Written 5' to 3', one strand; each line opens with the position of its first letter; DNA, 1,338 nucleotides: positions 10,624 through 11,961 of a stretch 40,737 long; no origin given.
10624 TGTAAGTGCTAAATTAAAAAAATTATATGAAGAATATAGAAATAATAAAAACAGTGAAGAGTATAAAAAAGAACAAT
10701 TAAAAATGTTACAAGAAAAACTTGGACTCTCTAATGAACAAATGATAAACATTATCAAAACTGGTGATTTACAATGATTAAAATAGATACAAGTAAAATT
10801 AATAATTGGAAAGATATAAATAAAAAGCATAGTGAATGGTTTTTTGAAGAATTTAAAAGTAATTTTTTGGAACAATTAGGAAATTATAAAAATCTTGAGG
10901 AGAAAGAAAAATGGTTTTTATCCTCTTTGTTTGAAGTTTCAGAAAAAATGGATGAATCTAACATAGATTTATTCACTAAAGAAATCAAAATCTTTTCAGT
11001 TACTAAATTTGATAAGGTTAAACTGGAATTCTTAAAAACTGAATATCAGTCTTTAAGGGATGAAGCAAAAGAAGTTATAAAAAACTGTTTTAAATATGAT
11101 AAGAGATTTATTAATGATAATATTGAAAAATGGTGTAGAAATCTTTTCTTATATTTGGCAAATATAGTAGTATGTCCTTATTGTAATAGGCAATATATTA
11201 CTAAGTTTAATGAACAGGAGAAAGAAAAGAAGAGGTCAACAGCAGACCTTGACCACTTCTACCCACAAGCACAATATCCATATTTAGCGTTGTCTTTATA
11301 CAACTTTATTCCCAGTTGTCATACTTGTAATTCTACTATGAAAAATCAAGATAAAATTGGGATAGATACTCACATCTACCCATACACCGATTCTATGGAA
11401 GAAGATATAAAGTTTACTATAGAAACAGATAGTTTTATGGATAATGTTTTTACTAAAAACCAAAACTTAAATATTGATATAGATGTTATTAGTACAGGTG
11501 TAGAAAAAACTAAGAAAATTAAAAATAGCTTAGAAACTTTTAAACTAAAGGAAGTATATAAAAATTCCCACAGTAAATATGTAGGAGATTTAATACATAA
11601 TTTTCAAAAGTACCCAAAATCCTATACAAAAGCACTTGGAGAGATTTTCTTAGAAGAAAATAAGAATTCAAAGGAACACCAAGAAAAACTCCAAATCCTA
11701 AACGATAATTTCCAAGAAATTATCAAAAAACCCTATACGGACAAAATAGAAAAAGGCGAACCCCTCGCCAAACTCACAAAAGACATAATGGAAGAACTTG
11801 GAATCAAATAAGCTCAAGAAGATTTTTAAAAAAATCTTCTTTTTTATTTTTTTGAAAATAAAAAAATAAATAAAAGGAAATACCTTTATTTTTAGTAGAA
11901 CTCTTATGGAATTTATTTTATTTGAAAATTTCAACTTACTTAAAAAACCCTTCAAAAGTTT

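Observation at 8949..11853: Self-contained ATPase + HNH nuclease cassette (Septu-like candidate defence module) beside nrdD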

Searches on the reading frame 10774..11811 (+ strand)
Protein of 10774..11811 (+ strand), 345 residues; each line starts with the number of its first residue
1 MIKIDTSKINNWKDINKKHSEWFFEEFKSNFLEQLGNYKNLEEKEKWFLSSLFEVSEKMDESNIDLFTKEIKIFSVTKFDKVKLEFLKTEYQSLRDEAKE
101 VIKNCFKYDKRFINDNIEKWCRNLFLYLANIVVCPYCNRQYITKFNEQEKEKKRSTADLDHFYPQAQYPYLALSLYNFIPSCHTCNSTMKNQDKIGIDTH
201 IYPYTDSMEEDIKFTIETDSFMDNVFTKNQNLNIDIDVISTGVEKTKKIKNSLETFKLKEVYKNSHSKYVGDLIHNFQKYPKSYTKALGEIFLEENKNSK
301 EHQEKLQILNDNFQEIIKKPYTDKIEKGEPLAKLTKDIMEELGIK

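Call 3: search_protein_families(library=pfam, proteins=[window:10774-11811:+], max_evalue=1)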
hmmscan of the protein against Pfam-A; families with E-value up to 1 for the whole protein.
window:10774-11811:+ (345 aa): 4 families
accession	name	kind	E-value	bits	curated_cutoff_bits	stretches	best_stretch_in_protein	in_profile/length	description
PF01844.29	HNH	-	0.0027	18.2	21.4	1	151-191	8-46/47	HNH endonuclease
PF10601.15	zf-LITAF-like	-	0.055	14.1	23.8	1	132-189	6-66/70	LITAF-like zinc ribbon domain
PF14169.11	YdjO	-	0.14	12.3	27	0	180-194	40-54/59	Cold-inducible protein YdjO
PF14446.12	Prok-RING_1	-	0.16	12.4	29.1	0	120-139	9-28/54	Prokaryotic RING finger family 1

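Call 4: search_protein_families(library=padloc, proteins=[window:10774-11811:+], max_evalue=1)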
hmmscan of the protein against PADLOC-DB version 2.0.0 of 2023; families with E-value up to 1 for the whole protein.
window:10774-11811:+ (345 aa): 39 families (the best 25 are shown)
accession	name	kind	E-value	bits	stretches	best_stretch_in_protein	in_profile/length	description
PDLC04743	PDC-M62B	-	2.5e-60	202.9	1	1-344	1-325/328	-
PDLC04741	PDC-M62B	-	1.3e-49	167.7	1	34-345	80-399/401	-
PDLC04742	PDC-M62B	-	1.7e-38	130.9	1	9-342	4-331/337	-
PDLC04248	PDC-M01B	-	1.7e-15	55.5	1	153-305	42-190/216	-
PDLC04740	PDC-M62B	-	3.8e-15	54.2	1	37-339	86-376/387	-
PDLC04264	PDC-M01B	-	2.9e-14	51.5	1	108-305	76-256/282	-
PDLC04251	PDC-M01B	-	1.3e-11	42.4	1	153-304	106-253/279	-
PDLC04259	PDC-M01B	-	7.5e-11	40.5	1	106-303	72-248/277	-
PDLC04256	PDC-M01B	-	3.8e-10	37.8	1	132-298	106-257/285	-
PDLC04253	PDC-M01B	-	5e-10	37.2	1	157-304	117-262/366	-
PDLC04262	PDC-M01B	-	2.3e-09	35.4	1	157-277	91-206/259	-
PDLC04255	PDC-M01B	-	6.1e-09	34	1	155-310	117-271/285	-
PDLC04247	PDC-M01B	-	1.1e-08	33.3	1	77-268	47-221/286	-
PDLC04268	PDC-M01B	-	2e-08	31.9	1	154-217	94-159/275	-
PDLC00337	PtuB1|PtuB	-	1.8e-07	29.3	1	155-287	70-203/216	Unknown function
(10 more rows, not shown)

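Call 5: search_protein_families(library=ncbifam, proteins=[window:10774-11811:+], max_evalue=1)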
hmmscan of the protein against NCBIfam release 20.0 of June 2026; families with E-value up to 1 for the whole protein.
window:10774-11811:+ (345 aa): 1 family
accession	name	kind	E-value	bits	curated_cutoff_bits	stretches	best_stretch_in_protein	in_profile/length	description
TIGR02646.1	TIGR02646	subfamily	4.5e-05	23.5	52.15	1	133-259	26-136/144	retron system putative HNH endonuclease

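Call 9: find_homologous_proteins(query=window:10774-11811:+)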
Query window:10774-11811:+ (345 aa): 721 proteins with E <= 0.001 among 2569 candidates; the best 120 are listed.
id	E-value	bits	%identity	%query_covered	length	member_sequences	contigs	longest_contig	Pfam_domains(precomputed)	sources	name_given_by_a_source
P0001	2.5e-225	765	100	100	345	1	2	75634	-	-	-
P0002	1.3e-188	644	84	100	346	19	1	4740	-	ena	-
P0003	4.9e-179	613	81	100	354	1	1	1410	-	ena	-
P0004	3.1e-119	416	58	100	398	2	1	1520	-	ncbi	-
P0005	8.3e-111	388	79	67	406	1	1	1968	-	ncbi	-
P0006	1.7e-106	374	61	92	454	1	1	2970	-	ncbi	-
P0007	2.2e-106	374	57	100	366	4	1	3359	-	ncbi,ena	-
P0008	3.9e-104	367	58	98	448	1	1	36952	-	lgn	-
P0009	2.2e-100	354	64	79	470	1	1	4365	-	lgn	-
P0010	6.5e-97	343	64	79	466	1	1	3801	-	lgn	-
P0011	4.3e-95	337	54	97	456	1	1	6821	-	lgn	-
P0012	5.1e-92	327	48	100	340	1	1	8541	-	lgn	-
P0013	1.5e-65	240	45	98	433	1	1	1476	-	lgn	-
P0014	2.0e-64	236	53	67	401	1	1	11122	-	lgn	-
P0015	5.1e-62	228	46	83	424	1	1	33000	-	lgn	-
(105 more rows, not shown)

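Call 11: find_encoding_contigs(protein=P0001, flank=10000, max_places=6)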
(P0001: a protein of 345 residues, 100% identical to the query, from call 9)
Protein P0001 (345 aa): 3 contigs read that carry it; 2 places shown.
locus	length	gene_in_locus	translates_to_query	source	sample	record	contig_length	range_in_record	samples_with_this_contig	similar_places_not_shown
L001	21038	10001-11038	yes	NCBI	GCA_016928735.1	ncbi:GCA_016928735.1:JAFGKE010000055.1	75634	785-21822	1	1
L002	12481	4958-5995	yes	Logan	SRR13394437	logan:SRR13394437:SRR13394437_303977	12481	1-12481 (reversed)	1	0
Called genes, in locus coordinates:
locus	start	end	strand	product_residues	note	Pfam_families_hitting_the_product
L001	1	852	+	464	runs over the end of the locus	PF00328:His_Phos_2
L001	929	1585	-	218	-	PF22381:Staph_reg_Sar_Rot, PF01047:MarR, PF12802:MarR_2, PF13463:HTH_27 (weak)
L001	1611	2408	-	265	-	PF02374:ArsA_ATPase (weak), PF09140:MipZ (weak), PF10609:ParA, PF13614:AAA_31, PF00142:Fer4_NifH (faint), PF01656:CbiA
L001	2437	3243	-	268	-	PF00753:Lactamase_B, PF23023:Anti-Pycsar_Apyc1, PF19583:ODP (weak), PF12706:Lactamase_B_2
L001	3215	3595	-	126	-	PF02001:DUF134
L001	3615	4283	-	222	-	PF04055:Radical_SAM, PF13353:Fer4_12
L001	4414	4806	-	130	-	PF09719:C_GCAxxG_C_C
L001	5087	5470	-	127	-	PF02579:Nitro_FeMo-Co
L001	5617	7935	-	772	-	PF03477:ATP-cone, PF13597:NRDD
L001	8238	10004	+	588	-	PF00005:ABC_tran (faint), PF02463:SMC_N, PF13175:AAA_15, PF13304:AAA_21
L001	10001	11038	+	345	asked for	-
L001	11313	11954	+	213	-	PF01965:DJ-1_PfpI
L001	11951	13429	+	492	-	PF01532:Glyco_hydro_47 (weak)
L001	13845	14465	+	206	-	PF09394:Inhibitor_I42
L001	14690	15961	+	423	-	PF03349:Toluene_X, PF13505:OMP_b-brl (faint)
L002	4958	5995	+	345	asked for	-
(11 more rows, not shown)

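Call 12: find_encoding_contigs(protein=P0002, flank=10000, max_places=6)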
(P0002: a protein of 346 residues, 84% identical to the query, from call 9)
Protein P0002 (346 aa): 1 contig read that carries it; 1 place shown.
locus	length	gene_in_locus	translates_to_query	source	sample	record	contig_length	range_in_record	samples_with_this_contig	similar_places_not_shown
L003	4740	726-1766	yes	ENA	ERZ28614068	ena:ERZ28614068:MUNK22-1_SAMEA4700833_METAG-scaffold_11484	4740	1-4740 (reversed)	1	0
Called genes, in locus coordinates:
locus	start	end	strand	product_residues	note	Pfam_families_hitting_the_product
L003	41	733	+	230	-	PF13175:AAA_15 (weak)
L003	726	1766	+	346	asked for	-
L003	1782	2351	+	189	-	PF01797:Y1_Tnp (faint)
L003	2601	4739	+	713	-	?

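Call 18: search_solved_structures(query=window:10774-11811:+, max_evalue=1, show_alignments=3)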
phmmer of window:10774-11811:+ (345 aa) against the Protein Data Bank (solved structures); distinct sequences matched with E-value up to 1: 0.

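Call 20: find_related_loci(query=A1, collection=genome_contigs, flank=10000)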
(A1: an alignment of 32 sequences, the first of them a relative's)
Query A1 (345 aa) in genome_contigs; peptide patterns used: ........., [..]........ (x = any residue, [..] = any of these).
60 stretches matched a pattern; 42 encode a relative of the query (tblastn E <= 1e-3); 42 distinct loci.
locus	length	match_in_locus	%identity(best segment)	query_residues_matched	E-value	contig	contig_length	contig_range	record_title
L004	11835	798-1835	84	1-345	0e+0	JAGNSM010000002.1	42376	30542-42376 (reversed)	MAG: Fusobacteriaceae bacterium isolate Go_Inlet_bin_30 Go_Inlet_202_length_42376_cov_25.596511, whole genome shotgun se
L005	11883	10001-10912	36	43-344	9e-48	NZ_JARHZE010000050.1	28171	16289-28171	MAG: Fusobacterium sp. isolate cluster1_bin.39 k127_586880, whole genome shotgun sequence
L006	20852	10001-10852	37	45-344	4e-41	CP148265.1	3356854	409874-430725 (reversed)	Peptostreptococcaceae bacterium AGR-M142 chromosome, complete genome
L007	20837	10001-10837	35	97-345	5e-37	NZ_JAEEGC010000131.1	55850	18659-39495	Clostridium thailandense strain PL3 NG-25456_PL3_lib407054_6879_1_1_contig_131, whole genome shotgun sequence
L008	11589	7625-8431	37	79-345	7e-37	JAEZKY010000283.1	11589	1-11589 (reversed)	MAG: Bacillota bacterium isolate OH_CDB_53 k127_580252, whole genome shotgun sequence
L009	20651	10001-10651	38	118-344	3e-36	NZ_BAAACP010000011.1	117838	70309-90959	Paraclostridium tenue strain JCM 6486 sequence11, whole genome shotgun sequence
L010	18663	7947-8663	35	113-345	5e-35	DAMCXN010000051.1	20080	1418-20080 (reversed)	MAG TPA_asm: Aminipila sp. isolate CTOTU50175 NODE_601_length_20080_cov_3.164794, whole genome shotgun sequence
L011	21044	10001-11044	32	1-345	1e-34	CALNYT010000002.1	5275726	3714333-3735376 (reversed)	MAG: uncultured Clostridiaceae bacterium isolate LOGT_bin.0076 genome assembly, contig: contig_6810, whole genome shotgu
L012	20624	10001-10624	39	116-345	1e-39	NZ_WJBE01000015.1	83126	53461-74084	Acetobacterium malicum strain DSM 4132 NODE_15_length_83126_cov_25.1015, whole genome shotgun sequence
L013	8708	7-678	35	128-345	4e-33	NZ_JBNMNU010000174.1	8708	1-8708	MAG: Clostridium sp. isolate 3300053697_61 Ga0535652_0011359, whole genome shotgun sequence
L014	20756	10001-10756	33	86-344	7e-32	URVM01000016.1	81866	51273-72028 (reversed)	uncultured Clostridiales bacterium isolate UMGS1389 genome assembly, contig: NODE_98_length_81866_cov_20.965371, whole g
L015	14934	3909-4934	32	1-344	4e-34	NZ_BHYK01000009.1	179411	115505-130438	Clostridium tagluense strain A121 sequence009, whole genome shotgun sequence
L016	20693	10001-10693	33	119-345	4e-30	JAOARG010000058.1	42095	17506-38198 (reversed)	MAG: Bacillota bacterium isolate McBI.64 contig_135274, whole genome shotgun sequence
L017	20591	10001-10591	33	130-342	9e-29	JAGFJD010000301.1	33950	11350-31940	MAG: Phaeodactylibacter sp. isolate mag.14 k127_4409830, whole genome shotgun sequence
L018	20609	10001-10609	35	130-344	1e-28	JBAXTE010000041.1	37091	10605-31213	MAG: Bacteroidota bacterium isolate ELA627 MAG627_41, whole genome shotgun sequence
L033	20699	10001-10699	30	101-343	2e-18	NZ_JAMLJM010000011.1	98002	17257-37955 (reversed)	Flavobacterium luminosum strain HXWNR70 Scaffold11, whole genome shotgun sequence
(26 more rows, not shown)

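Call 25: search_solved_structures(query=A3, max_evalue=1, show_alignments=3)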
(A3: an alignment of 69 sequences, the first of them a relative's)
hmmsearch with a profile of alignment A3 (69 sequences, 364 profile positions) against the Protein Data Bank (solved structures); distinct sequences matched with E-value up to 1: 2.
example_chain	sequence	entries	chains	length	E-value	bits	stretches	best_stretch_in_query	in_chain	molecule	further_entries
9n69_F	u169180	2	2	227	0.00081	22.1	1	148-206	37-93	TIGR02646 family protein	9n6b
1tqi_A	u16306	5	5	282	0.2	14.2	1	186-304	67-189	conserved hypothetical protein | Rio2 serine kinase | Rio2 kinase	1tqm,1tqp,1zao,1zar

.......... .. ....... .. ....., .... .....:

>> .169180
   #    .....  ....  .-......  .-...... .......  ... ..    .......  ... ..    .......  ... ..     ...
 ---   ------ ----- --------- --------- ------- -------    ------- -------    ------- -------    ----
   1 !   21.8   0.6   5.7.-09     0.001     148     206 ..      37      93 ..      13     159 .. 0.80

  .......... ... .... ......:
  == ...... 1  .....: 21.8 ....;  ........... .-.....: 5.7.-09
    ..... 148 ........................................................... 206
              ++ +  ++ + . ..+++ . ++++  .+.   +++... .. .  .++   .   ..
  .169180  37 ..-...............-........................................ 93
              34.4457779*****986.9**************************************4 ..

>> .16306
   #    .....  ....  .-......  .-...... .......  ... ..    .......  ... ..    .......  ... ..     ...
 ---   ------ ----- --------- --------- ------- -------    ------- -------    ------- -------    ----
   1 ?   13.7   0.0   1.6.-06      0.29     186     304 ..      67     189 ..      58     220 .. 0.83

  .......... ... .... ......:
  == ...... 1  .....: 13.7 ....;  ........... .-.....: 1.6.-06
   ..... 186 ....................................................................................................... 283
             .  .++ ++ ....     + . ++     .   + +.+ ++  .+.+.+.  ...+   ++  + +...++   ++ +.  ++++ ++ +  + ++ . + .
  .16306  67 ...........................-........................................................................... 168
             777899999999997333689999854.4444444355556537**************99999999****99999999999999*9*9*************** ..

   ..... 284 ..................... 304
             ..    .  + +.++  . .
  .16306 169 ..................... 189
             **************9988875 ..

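Call 36: predict_structure(alignment_id=A3)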
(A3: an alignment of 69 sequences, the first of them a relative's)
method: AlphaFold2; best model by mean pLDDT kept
length: 345 residues; sequences in the alignment: 69
mean_pLDDT: 67.4   pTM: 0.47
mean pLDDT of the five models: 67.4, 64.1, 63.9, 61.6, 60.3
residues with pLDDT >= 90: 50; 70-90: 107; 50-70: 121; < 50: 67
segments of 3 or more residues with pLDDT < 50: 138-141, 159-206, 276-284
pLDDT, mean of each block of 10 residues (from residue 1): 69 89 90 94 93 89 90 80 89 95 82 67 78 52 51 55 37 33 40 40 47 69 57 74 77 67 61 49 52 62 72 63 70 58 62
secondary structure, 60 per line:
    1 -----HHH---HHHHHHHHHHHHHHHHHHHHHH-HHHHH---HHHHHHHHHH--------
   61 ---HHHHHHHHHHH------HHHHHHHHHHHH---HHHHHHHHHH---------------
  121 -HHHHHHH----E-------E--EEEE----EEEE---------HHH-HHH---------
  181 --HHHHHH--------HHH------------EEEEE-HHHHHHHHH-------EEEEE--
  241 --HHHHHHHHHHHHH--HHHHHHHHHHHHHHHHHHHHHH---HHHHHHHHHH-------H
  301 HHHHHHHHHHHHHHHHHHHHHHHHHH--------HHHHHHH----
elements in order: H12-33 H35-39 H43-52 H64-74 H81-92 H96-105 H122-128 E144-147 E152-155 H183-188 E212-216 H218-226 E234-238 H243-255 H258-279 H283-292 H300-326 H335-341

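Call 42: fold_search(model_id=the predicted structure, library=pdb)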
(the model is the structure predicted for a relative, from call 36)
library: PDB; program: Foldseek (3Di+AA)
matches with E <= 10: 5; with E <= 0.001: 0
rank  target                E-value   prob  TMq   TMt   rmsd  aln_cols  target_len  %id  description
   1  1ez3_B                7.3e+00  0.03  0.08  0.18  15.0       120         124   11  CRYSTAL STRUCTURE OF THE NEURONAL T-SNARE SYNTAXIN-1A (released 2000-06-07)
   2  1fio                  9.4e+00  0.02  0.06  0.11  15.5        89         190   17  CRYSTAL STRUCTURE OF YEAST T-SNARE PROTEIN SSO1 (released 2000-10-11)
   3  7zpe                  9.9e+00  0.03  0.10  0.11  10.7       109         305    9  human branched Chain Keto Acid Dehydrogenase Kinase in complex with ligand (released 2025-11-12)
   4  6jx6_A                9.9e+00  0.03  0.09  0.18  19.5       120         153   12  Tetrameric form of Smac (released 2019-12-04)
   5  5oqj_2                9.9e+00  0.02  0.08  0.07  13.4       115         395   10  STRUCTURE OF YEAST TRANSCRIPTION PRE-INITIATION COMPLEX WITH TFIIH (released 2018-04-25)

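Call 45: search_protein_families(library=padloc, alignment_id=A4, max_evalue=1e-10)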
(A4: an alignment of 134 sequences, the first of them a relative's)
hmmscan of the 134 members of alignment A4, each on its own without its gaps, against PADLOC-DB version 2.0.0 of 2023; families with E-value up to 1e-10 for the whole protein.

A. member 1, L005:5122-6378:+ (418 aa): 0 families

B. families by the number of members that match (of 134 scanned): 444 families (the first 25 are shown)
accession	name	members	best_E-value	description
PDLC03019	MTase_I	5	1.3e-142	Type I methyltransferase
PDLC03026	MTase_I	4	1.3e-200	Type I methyltransferase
PDLC03021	MTase_I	4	4.8e-92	Type I methyltransferase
PDLC03022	MTase_I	4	3.2e-82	Type I methyltransferase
PDLC03031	MTase_I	4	2.7e-72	Type I methyltransferase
PDLC03025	MTase_I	4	2.4e-58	Type I methyltransferase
PDLC03029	MTase_I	4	7.2e-52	Type I methyltransferase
PDLC03318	MTase_II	4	1.7e-44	Type II methyltransferase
PDLC03033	MTase_I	3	1.7e-276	Type I methyltransferase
PDLC03612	REase_MTase_IIG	3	3.3e-239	Type IIG restriction enzyme-methyltransferase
PDLC02643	DrmMI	3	8.7e-225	DrmMI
PDLC02644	DrmMI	3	1.1e-139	DrmMI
PDLC03618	REase_MTase_IIG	3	3.7e-112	Type IIG restriction enzyme-methyltransferase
PDLC03035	MTase_I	3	6.8e-111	Type I methyltransferase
PDLC02646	DrmMI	3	3.8e-109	DrmMI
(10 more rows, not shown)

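Call 46: search_protein_families(library=pfam, alignment_id=A4, max_evalue=0.00001)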
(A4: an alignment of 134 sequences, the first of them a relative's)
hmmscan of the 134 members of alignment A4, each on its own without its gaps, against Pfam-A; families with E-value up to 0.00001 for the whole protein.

A. member 1, L005:5122-6378:+ (418 aa): 3 families
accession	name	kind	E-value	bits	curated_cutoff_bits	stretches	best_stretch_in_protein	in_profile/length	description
PF01071.24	GARS_A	-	1.7e-64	217.7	27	1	107-294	1-194/194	Phosphoribosylglycinamide synthetase, ATP-grasp (A) domain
PF02844.21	GARS_N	-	1.3e-39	135.4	29.5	1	7-106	1-100/100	Phosphoribosylglycinamide synthetase, N domain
PF02843.22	GARS_C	-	1.8e-29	102.3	34.8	1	327-414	1-92/92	Phosphoribosylglycinamide synthetase, C domain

B. families by the number of members that match (of 134 scanned): 176 families (the first 25 are shown)
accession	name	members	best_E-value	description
PF02384.22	N6_Mtase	4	4.9e-102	N-6 DNA Methylase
PF07669.17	Eco57I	4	2.6e-29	Eco57I restriction-modification methylase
PF01420.25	Methylase_S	3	8.6e-40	Type I restriction modification DNA specificity domain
PF13304.12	AAA_21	3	4.4e-20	AAA domain, putative AbiEii toxin, Type IV TA system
PF20473.4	MmeI_Mtase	3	9.6e-18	MmeI, DNA-methyltransferase domain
PF10117.15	McrBC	2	7.2e-67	McrBC 5-methylcytosine restriction system component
PF06250.17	YhcG_C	2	2.3e-55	YhcG PDDEXK nuclease domain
PF08780.16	NTase_sub_bind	2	2.7e-40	Nucleotidyltransferase substrate binding protein like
PF08843.17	AbiEii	2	9.5e-39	Nucleotidyl transferase AbiEii toxin, Type IV TA system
PF17761.7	DUF1016_N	2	7.2e-37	DUF1016 N-terminal domain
PF12161.14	HsdM_N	2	4.2e-24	HsdM N-terminal domain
PF21980.2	MksE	2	2.1e-21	Condensin complex protein MksE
PF02661.23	Fic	2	4.3e-20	Fic/DOC family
PF00528.27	BPD_transp_1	2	8.6e-20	Binding-protein-dependent transport system inner membrane component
PF01070.24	FMN_dh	2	3.3e-15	FMN-dependent dehydrogenase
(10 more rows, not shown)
